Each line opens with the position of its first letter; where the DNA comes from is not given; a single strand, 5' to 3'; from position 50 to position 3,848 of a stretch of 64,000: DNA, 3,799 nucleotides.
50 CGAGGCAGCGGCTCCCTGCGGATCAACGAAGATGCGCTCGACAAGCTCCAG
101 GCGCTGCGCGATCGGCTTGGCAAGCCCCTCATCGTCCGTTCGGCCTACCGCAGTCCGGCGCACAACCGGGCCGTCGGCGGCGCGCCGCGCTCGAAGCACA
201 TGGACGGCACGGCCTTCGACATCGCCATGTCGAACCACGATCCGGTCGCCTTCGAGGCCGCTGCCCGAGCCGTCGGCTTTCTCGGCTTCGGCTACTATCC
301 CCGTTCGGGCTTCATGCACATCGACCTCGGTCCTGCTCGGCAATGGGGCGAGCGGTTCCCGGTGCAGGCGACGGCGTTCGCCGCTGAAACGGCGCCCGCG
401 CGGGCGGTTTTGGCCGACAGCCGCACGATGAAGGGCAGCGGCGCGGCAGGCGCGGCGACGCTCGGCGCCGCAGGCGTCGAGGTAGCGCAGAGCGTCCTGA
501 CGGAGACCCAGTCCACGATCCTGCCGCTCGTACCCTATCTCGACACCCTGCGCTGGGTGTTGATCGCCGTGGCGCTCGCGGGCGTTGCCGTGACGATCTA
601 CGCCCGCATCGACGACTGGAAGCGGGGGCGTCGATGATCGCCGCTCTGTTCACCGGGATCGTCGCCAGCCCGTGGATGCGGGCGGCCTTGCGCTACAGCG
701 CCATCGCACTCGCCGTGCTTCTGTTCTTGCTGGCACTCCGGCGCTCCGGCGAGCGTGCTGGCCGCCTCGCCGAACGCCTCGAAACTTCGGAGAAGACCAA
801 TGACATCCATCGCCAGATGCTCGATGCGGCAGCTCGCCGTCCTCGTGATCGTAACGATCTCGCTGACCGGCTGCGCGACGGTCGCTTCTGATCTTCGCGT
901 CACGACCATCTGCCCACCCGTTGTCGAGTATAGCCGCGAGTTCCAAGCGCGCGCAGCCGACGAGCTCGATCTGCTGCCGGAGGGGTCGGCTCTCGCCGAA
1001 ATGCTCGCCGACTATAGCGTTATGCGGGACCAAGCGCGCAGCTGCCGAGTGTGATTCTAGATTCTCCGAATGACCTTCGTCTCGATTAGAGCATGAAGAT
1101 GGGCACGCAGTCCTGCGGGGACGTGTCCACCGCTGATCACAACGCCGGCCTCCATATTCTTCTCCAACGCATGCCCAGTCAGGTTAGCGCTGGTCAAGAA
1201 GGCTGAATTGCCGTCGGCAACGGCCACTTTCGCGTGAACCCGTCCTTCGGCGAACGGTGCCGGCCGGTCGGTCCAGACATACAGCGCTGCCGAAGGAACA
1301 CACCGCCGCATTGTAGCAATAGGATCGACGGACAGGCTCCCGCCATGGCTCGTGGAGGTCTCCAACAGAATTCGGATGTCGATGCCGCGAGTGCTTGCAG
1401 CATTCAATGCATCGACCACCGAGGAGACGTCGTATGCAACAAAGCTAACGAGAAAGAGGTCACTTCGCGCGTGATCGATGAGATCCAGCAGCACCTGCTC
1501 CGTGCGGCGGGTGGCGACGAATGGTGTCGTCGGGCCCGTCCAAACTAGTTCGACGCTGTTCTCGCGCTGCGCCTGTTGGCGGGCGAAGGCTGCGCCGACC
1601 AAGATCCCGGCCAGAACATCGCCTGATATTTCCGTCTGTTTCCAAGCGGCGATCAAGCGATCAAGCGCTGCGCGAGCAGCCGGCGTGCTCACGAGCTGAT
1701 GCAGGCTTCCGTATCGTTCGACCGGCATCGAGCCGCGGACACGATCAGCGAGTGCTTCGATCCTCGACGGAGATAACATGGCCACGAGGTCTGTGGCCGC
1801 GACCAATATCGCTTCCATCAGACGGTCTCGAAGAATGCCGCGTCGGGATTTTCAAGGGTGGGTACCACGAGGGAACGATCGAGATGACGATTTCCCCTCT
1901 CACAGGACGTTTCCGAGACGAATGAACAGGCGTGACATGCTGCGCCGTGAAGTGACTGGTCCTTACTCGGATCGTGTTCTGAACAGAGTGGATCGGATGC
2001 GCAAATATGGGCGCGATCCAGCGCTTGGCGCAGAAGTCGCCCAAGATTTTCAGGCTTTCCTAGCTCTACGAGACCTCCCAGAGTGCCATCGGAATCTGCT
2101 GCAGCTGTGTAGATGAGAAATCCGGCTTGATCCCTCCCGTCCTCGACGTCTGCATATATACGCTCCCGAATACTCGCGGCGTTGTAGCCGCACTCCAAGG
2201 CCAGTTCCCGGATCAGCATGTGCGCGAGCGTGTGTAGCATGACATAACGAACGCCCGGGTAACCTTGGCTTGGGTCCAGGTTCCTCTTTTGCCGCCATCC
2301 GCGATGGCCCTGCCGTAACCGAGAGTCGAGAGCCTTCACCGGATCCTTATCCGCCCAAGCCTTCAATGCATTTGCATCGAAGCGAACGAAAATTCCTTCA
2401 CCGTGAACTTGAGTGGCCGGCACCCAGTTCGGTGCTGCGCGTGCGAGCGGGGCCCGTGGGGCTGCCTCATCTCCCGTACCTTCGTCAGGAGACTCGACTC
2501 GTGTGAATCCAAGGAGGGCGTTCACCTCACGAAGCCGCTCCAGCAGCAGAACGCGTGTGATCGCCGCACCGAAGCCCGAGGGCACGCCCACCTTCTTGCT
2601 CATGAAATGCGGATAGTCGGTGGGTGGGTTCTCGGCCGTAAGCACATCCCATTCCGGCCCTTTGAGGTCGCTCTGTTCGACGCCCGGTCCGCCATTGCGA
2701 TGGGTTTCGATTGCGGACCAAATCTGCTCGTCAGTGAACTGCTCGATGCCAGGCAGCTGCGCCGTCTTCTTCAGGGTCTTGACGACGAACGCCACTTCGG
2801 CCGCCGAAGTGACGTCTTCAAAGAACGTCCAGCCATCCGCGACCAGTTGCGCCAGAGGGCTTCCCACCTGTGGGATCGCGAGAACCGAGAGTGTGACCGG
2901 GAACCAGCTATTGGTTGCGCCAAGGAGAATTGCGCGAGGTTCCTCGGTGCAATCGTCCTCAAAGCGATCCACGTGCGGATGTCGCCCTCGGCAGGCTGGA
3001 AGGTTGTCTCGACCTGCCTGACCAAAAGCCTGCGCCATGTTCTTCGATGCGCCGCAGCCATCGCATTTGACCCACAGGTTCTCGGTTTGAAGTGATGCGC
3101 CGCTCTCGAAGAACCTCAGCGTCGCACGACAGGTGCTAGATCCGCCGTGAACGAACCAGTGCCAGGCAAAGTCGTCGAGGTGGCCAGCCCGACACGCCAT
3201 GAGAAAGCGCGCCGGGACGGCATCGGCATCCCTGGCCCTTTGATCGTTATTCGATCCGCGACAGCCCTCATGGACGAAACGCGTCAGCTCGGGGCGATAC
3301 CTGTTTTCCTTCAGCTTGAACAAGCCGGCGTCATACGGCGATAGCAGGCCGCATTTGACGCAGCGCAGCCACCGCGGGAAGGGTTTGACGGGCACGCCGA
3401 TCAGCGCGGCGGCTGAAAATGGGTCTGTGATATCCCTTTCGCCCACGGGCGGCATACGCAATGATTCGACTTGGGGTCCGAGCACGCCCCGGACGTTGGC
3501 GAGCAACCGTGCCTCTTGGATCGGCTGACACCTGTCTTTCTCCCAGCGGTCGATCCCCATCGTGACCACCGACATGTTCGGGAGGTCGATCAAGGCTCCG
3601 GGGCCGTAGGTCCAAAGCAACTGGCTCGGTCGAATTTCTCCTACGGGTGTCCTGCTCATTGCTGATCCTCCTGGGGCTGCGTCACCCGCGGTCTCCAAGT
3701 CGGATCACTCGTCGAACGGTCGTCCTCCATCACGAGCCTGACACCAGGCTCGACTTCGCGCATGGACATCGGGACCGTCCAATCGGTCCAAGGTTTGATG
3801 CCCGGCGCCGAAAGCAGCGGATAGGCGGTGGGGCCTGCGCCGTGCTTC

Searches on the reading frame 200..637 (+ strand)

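Call 70: search_protein_families(library=pfam, proteins=[window:200-637:+], max_evalue=0.01)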
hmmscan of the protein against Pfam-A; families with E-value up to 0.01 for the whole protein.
window:200-637:+ (145 aa): 2 families
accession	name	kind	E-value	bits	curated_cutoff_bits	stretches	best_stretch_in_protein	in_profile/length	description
PF05951.18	Peptidase_M15_2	-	3.9e-08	33.6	27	1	1-49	103-153/153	Bacterial protein of unknown function (DUF882)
PF08291.16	Peptidase_M15_3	-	5.1e-06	27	23.2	1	1-42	67-108/108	Peptidase M15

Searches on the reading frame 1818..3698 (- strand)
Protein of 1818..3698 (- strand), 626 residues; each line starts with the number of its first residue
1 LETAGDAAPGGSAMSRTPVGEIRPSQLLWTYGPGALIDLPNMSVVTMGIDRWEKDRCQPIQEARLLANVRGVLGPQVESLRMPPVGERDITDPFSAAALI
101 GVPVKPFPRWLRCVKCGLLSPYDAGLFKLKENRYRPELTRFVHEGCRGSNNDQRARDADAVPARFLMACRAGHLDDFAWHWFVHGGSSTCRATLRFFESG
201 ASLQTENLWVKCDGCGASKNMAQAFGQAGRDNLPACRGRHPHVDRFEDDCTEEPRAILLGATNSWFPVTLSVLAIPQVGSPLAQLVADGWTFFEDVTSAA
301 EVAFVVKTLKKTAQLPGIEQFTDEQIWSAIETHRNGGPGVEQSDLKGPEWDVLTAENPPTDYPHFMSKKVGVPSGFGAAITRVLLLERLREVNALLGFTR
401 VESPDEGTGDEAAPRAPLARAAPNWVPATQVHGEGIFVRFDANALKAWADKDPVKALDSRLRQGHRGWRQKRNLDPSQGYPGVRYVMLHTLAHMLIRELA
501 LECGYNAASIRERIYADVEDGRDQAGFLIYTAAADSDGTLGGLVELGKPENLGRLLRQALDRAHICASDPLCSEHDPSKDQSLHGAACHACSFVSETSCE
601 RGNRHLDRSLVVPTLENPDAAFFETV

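Call 5: search_protein_families(library=pfam, proteins=[window:1818-3698:-], max_evalue=0.01)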
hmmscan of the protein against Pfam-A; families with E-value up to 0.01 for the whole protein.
window:1818-3698:- (626 aa): 1 family
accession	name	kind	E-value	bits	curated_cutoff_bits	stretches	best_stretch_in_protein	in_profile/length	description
PF09369.15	MZB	-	1.3e-11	45.5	24.2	1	491-591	1-79/80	MrfA Zn-binding domain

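Call 6: search_protein_families(library=padloc, proteins=[window:1818-3698:-], max_evalue=0.001)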
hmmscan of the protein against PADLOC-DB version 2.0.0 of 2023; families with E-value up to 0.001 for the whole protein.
window:1818-3698:- (626 aa): 4 families
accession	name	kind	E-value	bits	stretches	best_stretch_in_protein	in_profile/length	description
PDLC02583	DrmB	-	2e-80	269.6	2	382-614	375-604/606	DrmB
PDLC02584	DrmB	-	7.1e-77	257.1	1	199-624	13-443/445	DrmB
PDLC02579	DrmB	-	5.7e-75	250.2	1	315-623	4-313/314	DrmB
PDLC02582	DrmB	-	2.1e-11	41.1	1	485-624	523-645/649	DrmB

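Call 47: search_solved_structures(query=window:1818-3698:-, max_evalue=0.00001, show_alignments=1)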
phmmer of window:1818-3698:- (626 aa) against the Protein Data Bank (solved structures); distinct sequences matched with E-value up to 0.00001: 1.
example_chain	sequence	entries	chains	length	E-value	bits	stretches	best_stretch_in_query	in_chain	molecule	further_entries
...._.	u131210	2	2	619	0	1035.6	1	15-624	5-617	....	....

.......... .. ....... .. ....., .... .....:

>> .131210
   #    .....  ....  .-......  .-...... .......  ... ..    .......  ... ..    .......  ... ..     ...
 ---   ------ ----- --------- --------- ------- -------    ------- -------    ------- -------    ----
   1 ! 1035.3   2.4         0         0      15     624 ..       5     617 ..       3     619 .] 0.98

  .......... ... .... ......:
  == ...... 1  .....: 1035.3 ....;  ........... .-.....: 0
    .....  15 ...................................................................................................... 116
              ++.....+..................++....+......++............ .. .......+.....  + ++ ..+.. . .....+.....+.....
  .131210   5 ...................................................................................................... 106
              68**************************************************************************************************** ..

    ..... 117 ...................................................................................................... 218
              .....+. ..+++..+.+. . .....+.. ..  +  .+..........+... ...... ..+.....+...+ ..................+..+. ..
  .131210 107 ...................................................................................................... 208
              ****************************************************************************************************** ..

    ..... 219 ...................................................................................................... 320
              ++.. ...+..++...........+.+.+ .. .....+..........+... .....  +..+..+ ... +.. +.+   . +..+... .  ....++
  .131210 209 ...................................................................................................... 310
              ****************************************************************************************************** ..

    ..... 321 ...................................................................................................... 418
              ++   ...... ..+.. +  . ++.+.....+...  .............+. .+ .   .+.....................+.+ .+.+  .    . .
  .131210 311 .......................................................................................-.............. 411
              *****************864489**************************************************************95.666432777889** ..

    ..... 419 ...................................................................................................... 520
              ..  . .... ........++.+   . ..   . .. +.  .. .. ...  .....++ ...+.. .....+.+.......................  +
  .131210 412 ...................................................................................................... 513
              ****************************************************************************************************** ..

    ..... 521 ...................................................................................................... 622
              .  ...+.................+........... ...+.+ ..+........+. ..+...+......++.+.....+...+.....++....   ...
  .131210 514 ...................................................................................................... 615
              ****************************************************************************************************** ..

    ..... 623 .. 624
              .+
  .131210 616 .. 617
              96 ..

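Call 59: search_protein_families(library=ncbifam, proteins=[window:1818-3698:-], max_evalue=0.00001)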
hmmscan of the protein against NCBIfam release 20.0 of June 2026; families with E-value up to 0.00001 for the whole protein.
window:1818-3698:- (626 aa): 1 family
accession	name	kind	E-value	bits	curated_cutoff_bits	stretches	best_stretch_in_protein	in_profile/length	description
NF038324.1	DrmB_fam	subfamily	1.6e-228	760.4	240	1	19-614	2-604/604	DrmB family protein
